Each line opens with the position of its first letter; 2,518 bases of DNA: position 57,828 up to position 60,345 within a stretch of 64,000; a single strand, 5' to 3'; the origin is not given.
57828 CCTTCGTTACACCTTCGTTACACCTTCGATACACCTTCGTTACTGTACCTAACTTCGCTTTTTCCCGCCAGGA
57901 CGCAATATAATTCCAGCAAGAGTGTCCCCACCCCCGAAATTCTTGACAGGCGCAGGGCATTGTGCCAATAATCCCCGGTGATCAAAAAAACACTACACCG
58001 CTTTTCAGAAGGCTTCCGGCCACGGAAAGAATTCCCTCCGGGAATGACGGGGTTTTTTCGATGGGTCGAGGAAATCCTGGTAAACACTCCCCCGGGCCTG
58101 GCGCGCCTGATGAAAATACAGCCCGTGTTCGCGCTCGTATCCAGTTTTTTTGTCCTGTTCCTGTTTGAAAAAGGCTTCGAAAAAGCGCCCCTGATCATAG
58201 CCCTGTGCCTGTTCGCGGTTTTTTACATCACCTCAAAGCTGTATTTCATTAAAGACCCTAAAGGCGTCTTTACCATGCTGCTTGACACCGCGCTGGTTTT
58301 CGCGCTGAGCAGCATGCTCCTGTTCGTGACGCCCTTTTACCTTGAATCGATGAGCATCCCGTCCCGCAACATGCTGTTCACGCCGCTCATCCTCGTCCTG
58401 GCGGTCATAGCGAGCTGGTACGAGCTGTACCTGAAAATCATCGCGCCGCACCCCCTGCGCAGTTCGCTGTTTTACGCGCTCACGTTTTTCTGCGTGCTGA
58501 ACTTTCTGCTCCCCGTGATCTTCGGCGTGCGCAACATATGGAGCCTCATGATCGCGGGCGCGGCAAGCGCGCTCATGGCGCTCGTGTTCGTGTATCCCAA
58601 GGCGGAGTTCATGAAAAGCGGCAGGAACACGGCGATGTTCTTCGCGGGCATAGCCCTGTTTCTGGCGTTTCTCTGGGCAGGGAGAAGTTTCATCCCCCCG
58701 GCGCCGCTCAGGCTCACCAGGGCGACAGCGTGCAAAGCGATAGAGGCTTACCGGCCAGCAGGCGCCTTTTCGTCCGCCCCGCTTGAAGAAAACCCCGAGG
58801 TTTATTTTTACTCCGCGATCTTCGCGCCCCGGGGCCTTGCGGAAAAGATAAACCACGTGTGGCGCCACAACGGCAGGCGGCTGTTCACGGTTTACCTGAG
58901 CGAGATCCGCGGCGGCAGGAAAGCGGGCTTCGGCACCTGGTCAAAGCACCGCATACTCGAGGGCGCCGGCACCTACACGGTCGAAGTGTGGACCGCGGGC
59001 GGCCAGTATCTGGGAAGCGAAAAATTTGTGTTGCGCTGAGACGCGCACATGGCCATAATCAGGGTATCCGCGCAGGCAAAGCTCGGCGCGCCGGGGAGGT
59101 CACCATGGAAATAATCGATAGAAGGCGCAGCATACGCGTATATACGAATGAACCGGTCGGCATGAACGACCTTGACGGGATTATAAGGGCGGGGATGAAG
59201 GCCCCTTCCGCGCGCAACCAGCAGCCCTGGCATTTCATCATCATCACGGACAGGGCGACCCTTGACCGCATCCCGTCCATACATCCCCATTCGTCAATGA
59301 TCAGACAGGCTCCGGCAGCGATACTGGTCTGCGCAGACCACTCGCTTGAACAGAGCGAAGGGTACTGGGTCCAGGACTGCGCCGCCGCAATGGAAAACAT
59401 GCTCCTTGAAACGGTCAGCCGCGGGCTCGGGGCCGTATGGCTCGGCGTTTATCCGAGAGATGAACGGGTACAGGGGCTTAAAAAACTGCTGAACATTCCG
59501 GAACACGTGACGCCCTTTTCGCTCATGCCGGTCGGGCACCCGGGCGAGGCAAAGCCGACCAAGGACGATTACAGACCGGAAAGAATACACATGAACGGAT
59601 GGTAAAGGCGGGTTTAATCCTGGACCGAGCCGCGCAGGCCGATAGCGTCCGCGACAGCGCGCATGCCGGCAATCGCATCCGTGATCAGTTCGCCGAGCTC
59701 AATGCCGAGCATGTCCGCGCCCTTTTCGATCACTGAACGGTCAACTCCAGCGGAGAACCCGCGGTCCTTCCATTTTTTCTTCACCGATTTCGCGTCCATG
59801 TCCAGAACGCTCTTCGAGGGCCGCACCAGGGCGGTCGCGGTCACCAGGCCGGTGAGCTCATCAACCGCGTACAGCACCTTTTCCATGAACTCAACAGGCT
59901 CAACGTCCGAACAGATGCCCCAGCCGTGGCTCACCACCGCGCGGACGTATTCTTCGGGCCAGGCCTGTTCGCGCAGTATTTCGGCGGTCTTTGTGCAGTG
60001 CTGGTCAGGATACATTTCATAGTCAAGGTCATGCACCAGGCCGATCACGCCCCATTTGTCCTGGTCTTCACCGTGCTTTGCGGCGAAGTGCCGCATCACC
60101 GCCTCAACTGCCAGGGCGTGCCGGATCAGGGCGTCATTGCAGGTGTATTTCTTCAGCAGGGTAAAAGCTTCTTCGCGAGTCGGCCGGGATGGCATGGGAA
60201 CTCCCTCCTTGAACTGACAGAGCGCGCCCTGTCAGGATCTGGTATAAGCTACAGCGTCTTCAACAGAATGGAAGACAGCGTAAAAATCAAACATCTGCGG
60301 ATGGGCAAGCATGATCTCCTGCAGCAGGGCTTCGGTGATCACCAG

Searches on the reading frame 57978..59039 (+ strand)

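Call 81: search_protein_families(library=pfam, proteins=[window:57978-59039:+], max_evalue=0.001)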
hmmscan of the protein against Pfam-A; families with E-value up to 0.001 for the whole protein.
window:57978-59039:+ (353 aa): 2 families
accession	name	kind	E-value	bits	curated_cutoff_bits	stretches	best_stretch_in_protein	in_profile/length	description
PF19346.4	DUF5924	-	1.7e-15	57.3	27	1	41-256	15-234/259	Family of unknown function (DUF5924)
PF11141.13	DUF2914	-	2.6e-07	30.7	23.6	1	289-350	2-60/62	Protein of unknown function (DUF2914)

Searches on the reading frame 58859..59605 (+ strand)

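Call 81: search_protein_families(library=pfam, proteins=[window:58859-59605:+], max_evalue=0.001)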
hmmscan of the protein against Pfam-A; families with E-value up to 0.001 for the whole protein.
window:58859-59605:+ (248 aa): 2 families
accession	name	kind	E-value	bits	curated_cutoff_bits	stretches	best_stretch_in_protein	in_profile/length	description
PF00881.29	Nitroreductase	-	8.6e-25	88.3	23.5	2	86-138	1-53/167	Nitroreductase family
PF14512.11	TM1586_NiRdase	-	7.5e-10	39.2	27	1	105-131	160-186/215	Putative TM nitroreductase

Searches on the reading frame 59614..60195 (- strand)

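Call 81: search_protein_families(library=pfam, proteins=[window:59614-60195:-], max_evalue=0.001)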
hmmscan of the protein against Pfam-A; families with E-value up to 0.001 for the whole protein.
window:59614-60195:- (193 aa): 1 family
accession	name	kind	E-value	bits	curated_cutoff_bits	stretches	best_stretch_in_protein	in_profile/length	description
PF01966.28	HD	-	5.8e-06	27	22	1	24-90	2-85/116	HD domain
